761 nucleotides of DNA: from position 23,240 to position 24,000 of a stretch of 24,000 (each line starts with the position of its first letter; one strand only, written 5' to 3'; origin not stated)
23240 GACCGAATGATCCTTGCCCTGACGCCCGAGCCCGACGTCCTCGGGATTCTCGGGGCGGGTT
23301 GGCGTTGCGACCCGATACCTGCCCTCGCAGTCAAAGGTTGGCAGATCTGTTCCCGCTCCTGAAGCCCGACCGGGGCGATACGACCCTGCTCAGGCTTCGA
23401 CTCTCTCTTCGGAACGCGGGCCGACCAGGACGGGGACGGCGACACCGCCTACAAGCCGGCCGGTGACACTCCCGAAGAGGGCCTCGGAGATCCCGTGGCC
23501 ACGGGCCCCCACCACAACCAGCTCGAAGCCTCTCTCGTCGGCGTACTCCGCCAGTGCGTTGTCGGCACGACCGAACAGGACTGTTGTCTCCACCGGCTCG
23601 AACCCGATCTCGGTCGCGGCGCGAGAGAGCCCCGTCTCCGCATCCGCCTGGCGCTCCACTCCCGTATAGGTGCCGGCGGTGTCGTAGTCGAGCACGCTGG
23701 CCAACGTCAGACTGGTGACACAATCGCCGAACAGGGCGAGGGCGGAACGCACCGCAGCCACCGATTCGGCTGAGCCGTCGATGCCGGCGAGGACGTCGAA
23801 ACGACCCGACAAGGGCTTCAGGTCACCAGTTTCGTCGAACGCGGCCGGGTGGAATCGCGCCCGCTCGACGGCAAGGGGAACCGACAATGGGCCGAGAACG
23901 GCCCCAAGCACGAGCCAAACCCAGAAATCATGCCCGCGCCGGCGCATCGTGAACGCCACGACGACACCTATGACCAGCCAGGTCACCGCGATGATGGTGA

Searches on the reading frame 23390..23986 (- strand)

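Call 57: search_protein_families(library=pfam, proteins=[window:23390-23986:-], max_evalue=0.0001)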
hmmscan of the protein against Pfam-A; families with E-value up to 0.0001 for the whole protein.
window:23390-23986:- (198 aa): 1 family
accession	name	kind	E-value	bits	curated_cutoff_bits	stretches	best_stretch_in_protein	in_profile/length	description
PF00582.32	Usp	-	2.5e-20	73.9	24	1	65-188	5-139/141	Universal stress protein family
